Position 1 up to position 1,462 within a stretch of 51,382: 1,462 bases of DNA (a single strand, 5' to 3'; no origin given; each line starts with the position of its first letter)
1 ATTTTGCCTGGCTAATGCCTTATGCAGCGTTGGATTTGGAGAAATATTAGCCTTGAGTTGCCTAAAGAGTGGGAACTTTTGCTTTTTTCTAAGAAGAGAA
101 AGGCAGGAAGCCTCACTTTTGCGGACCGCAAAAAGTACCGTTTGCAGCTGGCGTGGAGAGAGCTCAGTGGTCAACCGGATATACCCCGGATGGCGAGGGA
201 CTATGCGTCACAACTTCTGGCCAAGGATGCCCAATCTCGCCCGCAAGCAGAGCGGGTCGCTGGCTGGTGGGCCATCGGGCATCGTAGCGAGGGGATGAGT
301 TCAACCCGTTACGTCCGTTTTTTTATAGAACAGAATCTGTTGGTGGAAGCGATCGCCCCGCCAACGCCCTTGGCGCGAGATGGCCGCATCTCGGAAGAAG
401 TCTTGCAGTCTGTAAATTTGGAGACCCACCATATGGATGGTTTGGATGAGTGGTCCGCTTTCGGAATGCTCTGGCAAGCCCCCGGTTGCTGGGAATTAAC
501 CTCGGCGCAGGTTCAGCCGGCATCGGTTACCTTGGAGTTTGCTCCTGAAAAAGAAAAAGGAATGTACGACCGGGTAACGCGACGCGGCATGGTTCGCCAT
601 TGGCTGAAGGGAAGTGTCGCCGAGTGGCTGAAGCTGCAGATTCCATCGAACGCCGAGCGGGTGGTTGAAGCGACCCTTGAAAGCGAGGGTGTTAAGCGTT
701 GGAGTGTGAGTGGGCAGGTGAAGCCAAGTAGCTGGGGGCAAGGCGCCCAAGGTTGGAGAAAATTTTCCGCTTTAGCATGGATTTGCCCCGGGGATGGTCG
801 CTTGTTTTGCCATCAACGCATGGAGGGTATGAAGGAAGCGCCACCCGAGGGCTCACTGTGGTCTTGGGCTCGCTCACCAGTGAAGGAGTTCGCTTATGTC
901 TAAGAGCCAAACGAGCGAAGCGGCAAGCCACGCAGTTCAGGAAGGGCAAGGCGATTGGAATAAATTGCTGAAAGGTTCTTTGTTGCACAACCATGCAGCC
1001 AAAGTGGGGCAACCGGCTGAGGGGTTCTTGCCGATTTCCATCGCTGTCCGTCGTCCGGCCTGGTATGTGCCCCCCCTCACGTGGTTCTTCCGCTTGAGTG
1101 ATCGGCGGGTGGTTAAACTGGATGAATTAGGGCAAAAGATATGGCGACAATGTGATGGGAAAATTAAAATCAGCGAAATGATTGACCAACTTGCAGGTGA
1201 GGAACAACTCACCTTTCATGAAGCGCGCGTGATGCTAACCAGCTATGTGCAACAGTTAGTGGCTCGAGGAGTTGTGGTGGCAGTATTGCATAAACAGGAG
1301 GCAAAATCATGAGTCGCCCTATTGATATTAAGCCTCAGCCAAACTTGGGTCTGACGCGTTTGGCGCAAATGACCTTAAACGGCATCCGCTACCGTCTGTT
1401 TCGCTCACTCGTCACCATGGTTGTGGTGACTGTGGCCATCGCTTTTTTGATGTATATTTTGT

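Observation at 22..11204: Seven-gene coupled operon joining a PqqD/RRE-like protein, two type-VII (MacB/FtsX) ABC modules, a giant pseudo-peptidase-permease fusion and an OPT-like membrane protein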

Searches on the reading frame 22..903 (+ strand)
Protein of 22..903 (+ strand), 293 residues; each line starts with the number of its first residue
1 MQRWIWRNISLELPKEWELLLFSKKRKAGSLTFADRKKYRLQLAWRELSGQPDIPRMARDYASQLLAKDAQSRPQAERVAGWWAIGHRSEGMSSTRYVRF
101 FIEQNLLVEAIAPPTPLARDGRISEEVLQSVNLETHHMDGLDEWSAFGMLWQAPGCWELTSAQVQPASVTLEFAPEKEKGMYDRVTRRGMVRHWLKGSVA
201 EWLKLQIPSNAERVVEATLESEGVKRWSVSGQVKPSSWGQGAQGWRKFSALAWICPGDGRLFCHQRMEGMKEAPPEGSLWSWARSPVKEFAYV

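Call 3: search_protein_families(library=pfam, proteins=[window:22-903:+], max_evalue=0.01)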
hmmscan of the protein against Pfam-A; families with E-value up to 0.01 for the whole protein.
window:22-903:+ (293 aa): 0 families

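Call 5: search_protein_families(library=ncbifam, proteins=[window:22-903:+], max_evalue=0.01)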
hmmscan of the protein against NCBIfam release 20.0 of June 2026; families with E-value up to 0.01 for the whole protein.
window:22-903:+ (293 aa): 0 families

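Call 15: search_solved_structures(query=window:22-903:+, max_evalue=10)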
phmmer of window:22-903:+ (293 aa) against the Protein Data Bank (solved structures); distinct sequences matched with E-value up to 10: 3.
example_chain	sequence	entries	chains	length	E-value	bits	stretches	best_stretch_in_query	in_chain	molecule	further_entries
6wol_H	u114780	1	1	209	0.49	12.5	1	161-241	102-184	Immunoglobulin heavy constant gamma 4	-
6wna_H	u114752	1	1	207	0.5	12.4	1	161-241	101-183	Immunoglobulin heavy constant gamma 4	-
6wmh_H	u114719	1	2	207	0.5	12.4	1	161-241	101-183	Immunoglobulin heavy constant gamma 4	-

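Call 29: find_homologous_proteins(query=window:22-903:+, max_evalue=0.001)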
Query window:22-903:+ (293 aa): 1 proteins with E <= 0.001 among 941 candidates.
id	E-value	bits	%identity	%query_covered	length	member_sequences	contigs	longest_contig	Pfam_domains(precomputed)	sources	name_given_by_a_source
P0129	1.3e-196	670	100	100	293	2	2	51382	-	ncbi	-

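Call 32: search_solved_structures(query=A2, max_evalue=10)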
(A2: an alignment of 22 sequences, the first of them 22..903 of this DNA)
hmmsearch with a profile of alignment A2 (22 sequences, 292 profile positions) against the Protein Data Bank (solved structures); distinct sequences matched with E-value up to 10: 0.

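Call 33: search_protein_families(library=pfam, alignment_id=A2, max_evalue=0.1)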
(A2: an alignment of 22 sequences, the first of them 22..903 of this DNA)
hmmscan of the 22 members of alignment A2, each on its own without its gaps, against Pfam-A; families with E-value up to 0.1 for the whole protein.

A. member 1, window:22-903:+ (293 aa): 1 family
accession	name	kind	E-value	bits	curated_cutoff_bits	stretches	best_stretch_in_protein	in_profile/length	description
PF20865.2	FAM186A-B_C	-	0.052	13.8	37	1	34-57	202-225/229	FAM186A/B, C-terminal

B. families by the number of members that match (of 22 scanned): 3 families
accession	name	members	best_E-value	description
PF20865.2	FAM186A-B_C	1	0.052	FAM186A/B, C-terminal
PF01063.24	Aminotran_4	1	0.081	Amino-transferase class IV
PF10691.14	DUF2497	1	0.083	Protein of unknown function (DUF2497)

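Call 41: search_protein_representatives(protein=window:22-903:+)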
Query: 293 residues. Proteins with E-value up to 0.001 (for the whole library): 488; up to 1e-10: 316; up to 1e-30: 91. The best 150 are listed.
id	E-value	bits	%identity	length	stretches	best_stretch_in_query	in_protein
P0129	4.0e-197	669.6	100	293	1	1-293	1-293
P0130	4.0e-51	190.1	41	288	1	2-280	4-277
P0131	1.3e-49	185.2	37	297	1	3-267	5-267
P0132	4.8e-49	183.3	36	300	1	3-273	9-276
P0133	7.2e-47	176.2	38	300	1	2-276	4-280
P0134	7.9e-44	166.2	35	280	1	1-264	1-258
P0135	2.2e-43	164.7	36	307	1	1-272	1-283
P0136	3.3e-43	164.1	36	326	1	3-267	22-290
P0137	3.4e-43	164.1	35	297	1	1-264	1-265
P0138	4.4e-43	163.7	37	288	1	13-272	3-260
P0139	6.4e-43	163.2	36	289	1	1-270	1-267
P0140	1.6e-42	161.9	36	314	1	1-264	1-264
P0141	1.9e-42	161.6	34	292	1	1-267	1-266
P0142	1.4e-41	158.8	38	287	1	1-270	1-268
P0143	2.4e-41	158.0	37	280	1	2-268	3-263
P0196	5.3e-33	130.6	36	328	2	40-273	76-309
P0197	5.4e-33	130.6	35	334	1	2-263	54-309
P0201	8.2e-33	130.0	30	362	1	1-263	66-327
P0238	7.3e-29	117.0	33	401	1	1-277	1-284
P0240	1.2e-28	116.3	38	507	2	4-102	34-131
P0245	4.8e-28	114.3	31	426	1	4-272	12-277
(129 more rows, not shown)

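Call 48: predict_structure(alignment_id=A5)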
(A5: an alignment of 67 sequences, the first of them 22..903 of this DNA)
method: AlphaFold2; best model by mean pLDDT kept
length: 293 residues; sequences in the alignment: 67
mean_pLDDT: 90.5   pTM: 0.86
mean pLDDT of the five models: 90.5, 90.1, 89.9, 89.8, 89.4
residues with pLDDT >= 90: 241; 70-90: 20; 50-70: 27; < 50: 5
segments of 3 or more residues with pLDDT < 50: 291-293
pLDDT, mean of each block of 10 residues (from residue 1): 95 96 97 96 98 97 96 96 95 96 97 84 91 86 93 93 97 94 96 94 97 96 94 81 84 94 94 58 53 36
secondary structure, 60 per line:
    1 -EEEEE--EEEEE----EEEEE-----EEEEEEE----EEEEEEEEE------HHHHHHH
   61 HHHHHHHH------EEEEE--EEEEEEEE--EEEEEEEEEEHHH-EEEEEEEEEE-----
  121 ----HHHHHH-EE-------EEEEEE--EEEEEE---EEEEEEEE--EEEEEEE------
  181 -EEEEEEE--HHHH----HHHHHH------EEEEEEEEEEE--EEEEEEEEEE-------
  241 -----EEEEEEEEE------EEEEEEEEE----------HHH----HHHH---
elements in order: E2-6 E9-13 E18-22 E28-34 E39-47 H54-68 E75-79 E82-89 E92-101 E106-115 H125-130 E141-146 E149-154 E158-165 E168-174 E182-188 H191-194 H199-204 E211-221 E224-233 E246-254 E261-269 H287-290

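Call 51: fold_search(model_id=the predicted structure, library=pdb)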
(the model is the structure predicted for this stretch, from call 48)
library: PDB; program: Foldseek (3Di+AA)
matches with E <= 10: 1258; with E <= 0.001: 8
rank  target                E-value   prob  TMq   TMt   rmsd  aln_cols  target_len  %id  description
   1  8z9d_P                1.5e-05  1.00  0.34  0.50   5.2       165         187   14  cryo-EM structure of PSII-LHCII megacomplex from spinach (released 2024-11-13)
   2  4rth_B                2.5e-04  1.00  0.32  0.53   6.1       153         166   15  The crystal structure of PsbP from Zea mays (released 2015-03-11)
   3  1v2b_A                2.6e-04  1.00  0.32  0.59   5.5       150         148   15  Crystal Structure of PsbP Protein in the Oxygen-Evolving Complex of Photosystem II from Higher Plants (released 2004-05-18)
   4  3hlz_B                2.6e-04  1.00  0.28  0.30   6.4       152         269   14  Crystal structure of BT_1490 (NP_810393.1) from BACTEROIDES THETAIOTAOMICRON VPI-5482 at 1.50 A resolution (released 2009-06-16)
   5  1v2b_B                3.1e-04  1.00  0.32  0.57   5.8       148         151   17  Crystal Structure of PsbP Protein in the Oxygen-Evolving Complex of Photosystem II from Higher Plants (released 2004-05-18)
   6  9gnw_P                3.2e-04  1.00  0.34  0.50   5.1       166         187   12  Universal PSII assembly intermediate (released 2025-09-17)
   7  4rth_A                4.9e-04  1.00  0.33  0.54   5.4       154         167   14  The crystal structure of PsbP from Zea mays (released 2015-03-11)
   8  3hlz_A                9.5e-04  1.00  0.27  0.29   6.6       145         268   14  Crystal structure of BT_1490 (NP_810393.1) from BACTEROIDES THETAIOTAOMICRON VPI-5482 at 1.50 A resolution (released 2009-06-16)
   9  2vu4                  1.1e-03  1.00  0.31  0.56   5.7       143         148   17  Structure of PsbP protein from Spinacia oleracea at 1.98 A resolution (released 2009-07-21)
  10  5h7z_A                1.7e-03  0.99  0.34  0.34  11.7       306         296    8  Apo structure of immunity protein TplEi of T6SS from Pseudomonas aeruginosa (released 2017-10-04)
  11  5h7y_A                6.1e-03  0.96  0.32  0.33  12.8       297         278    9  Structure of immunity protein TplEi of T6SS from Pseudomonas aeruginosa complexed with "L" peptide (released 2017-10-04)
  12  9grx_0                9.3e-03  1.00  0.31  0.51   5.2       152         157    8  NDH-PSI-LHCI supercomplex from S. oleracea (released 2025-02-12)
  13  3wa5_B                9.3e-03  1.00  0.25  0.48   8.1       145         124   10  Crystal Structure of type VI peptidoglycan muramidase effector Tse3 in complex with its cognate immunity protein Tsi3 (released 2013-10-02)
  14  6e8a_A                1.1e-02  1.00  0.26  0.47  10.9       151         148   11  Crystal structure of DcrB from Salmonella enterica at 1.92 Angstroms resolution (released 2018-10-31)
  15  6xrb_A                1.5e-02  1.00  0.28  0.49   8.8       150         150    6  Crystal structure of SciW from Salmonella typhimurium (released 2020-12-30)
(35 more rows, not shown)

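Call 88: search_protein_families(library=pfam, proteins=[P0245, P0238, P0240, P0201, P0197, P0196], max_evalue=0.01)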
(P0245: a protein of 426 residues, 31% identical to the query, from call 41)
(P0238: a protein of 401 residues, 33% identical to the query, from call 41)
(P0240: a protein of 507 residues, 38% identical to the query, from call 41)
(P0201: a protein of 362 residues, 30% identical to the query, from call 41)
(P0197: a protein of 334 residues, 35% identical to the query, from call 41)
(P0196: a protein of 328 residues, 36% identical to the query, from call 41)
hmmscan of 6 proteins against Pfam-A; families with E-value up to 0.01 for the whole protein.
P0245 (426 aa): 1 family
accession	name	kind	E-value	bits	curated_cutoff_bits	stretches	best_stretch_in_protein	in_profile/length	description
PF05402.18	PqqD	-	1.1e-08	35.7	23.4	1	364-417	14-67/67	Coenzyme PQQ synthesis protein D (PqqD)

P0238 (401 aa): 0 families

P0240 (507 aa): 1 family
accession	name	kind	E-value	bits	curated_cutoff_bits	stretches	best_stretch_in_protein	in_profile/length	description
PF05402.18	PqqD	-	3.1e-09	37.5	23.4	1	429-492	9-67/67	Coenzyme PQQ synthesis protein D (PqqD)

P0201 (362 aa): 0 families

P0197 (334 aa): 0 families

P0196 (328 aa): 0 families

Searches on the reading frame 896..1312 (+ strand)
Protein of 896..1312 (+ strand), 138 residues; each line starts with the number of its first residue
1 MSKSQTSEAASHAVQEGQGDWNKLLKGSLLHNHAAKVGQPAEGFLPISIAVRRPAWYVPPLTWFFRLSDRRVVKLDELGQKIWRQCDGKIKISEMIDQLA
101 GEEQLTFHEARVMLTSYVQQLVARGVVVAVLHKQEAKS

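Call 3: search_protein_families(library=pfam, proteins=[window:896-1312:+], max_evalue=0.01)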
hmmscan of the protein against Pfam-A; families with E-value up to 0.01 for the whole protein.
window:896-1312:+ (138 aa): 1 family
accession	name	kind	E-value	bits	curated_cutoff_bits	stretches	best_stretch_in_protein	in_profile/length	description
PF05402.18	PqqD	-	2.3e-07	31.5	23.4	1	71-127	11-67/67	Coenzyme PQQ synthesis protein D (PqqD)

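Call 5: search_protein_families(library=ncbifam, proteins=[window:896-1312:+], max_evalue=0.01)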
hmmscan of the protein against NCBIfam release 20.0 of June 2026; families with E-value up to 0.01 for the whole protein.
window:896-1312:+ (138 aa): 5 families
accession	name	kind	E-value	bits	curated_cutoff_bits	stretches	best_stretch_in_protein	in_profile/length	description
TIGR03859.1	PQQ_PqqD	equivalog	6e-05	22.9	46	1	70-102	24-56/81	pyrroloquinoline quinone biosynthesis peptide chaperone PqqD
TIGR04302.1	geo_PqqD_fam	equivalog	0.00031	21.1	100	1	67-127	41-100/102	GeoRSP system PqqD family peptide chaperone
NF033536.1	lasso_PqqD_Bac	exception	0.00064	19.8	80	1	74-127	33-86/88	lasso peptide biosynthesis PqqD family chaperone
TIGR04248.1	SCM_PqqD_rel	equivalog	0.0007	19.8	100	1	69-126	23-80/84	SynChlorMet cassette protein ScmD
NF050149.1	RiPP_bind_ApyI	equivalog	0.0012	18.2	200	1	69-127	205-258/260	RiPP maturation protein ApyI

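Call 7: find_encoding_contigs(protein=window:896-1312:+, flank=10000, max_places=6)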
Protein window:896-1312:+ (138 aa): 2 contigs read that carry it; 2 places shown.
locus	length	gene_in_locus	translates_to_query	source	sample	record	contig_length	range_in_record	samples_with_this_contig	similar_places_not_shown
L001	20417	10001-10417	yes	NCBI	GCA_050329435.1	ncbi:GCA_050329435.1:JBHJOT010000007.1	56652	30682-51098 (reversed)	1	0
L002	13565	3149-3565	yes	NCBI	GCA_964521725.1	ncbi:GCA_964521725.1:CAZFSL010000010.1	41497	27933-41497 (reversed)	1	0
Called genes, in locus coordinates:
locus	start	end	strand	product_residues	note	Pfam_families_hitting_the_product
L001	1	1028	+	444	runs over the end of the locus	PF00535:Glycos_transf_2, PF10111:Glyco_tranf_2_2 (weak), PF13641:Glyco_tranf_2_3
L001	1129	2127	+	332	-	PF00294:PfkB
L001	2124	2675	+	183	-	PF08645:PNK3P (weak), PF00702:Hydrolase, PF13419:HAD_2 (weak), PF13242:Hydrolase_like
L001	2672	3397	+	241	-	PF02348:CTP_transf_3, PF12804:NTP_transf_3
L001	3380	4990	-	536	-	PF02366:PMT, PF13231:PMT_2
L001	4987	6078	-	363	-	PF00180:Iso_dh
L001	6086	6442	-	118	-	PF02699:YajC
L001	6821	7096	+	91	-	-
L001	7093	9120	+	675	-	PF20581:DUF6785, PF20580:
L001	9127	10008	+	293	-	-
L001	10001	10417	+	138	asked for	PF05402:PqqD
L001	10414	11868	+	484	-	PF02687:FtsX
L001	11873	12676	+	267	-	PF02463:SMC_N (faint), PF00005:ABC_tran, PF13304:AAA_21 (faint)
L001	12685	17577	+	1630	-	PF02687:FtsX (weak)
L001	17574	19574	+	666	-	PF03169:OPT (weak)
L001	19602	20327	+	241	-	PF02463:SMC_N (faint), PF00005:ABC_tran, PF13304:AAA_21 (faint)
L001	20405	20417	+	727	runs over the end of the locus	PF00270:DEAD (faint), PF04851:ResIII, PF17757:UvrB_inter, PF27431:UvrB_3rd, PF00271:Helicase_C, PF12344:UvrB, PF02151:UVR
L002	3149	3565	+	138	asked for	PF05402:PqqD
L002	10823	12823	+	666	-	PF03169:OPT (weak)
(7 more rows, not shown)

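Call 10: search_protein_families(library=pfam, proteins=[L001:7093-9120:+, L001:6821-7096:+], max_evalue=0.1)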
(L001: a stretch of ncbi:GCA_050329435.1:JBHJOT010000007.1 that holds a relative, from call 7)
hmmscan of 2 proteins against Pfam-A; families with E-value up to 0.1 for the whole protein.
L001:7093-9120:+ (675 aa): 2 families
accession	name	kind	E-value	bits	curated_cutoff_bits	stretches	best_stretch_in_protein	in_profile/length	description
PF20581.3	DUF6785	-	1.7e-74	251.7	25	1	2-512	1-498/498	Family of unknown function (DUF6785)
PF20580.3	DUF6784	-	4.6e-17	62.5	26.4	1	569-657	3-91/101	Domain of unknown function (DUF6784)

L001:6821-7096:+ (91 aa): 0 families

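Call 73: search_protein_families(library=pfam, alignment_id=A9, max_evalue=1)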
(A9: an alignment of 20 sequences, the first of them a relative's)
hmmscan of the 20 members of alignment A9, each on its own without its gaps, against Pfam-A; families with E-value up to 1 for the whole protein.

A. member 1, L001:7093-9120:+ (675 aa): 2 families
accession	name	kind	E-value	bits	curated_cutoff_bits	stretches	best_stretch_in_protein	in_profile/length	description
PF20581.3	DUF6785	-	1.7e-74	251.7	25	1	2-512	1-498/498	Family of unknown function (DUF6785)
PF20580.3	DUF6784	-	4.6e-17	62.5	26.4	1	569-657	3-91/101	Domain of unknown function (DUF6784)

B. families by the number of members that match (of 20 scanned): 4 families
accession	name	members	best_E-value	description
PF20581.3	DUF6785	20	4.2e-86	Family of unknown function (DUF6785)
PF20580.3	DUF6784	20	5.5e-23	Domain of unknown function (DUF6784)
PF12279.13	DUF3619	1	0.23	Protein of unknown function (DUF3619)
PF07271.16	Cytadhesin_P30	1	0.33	Cytadhesin P30/P32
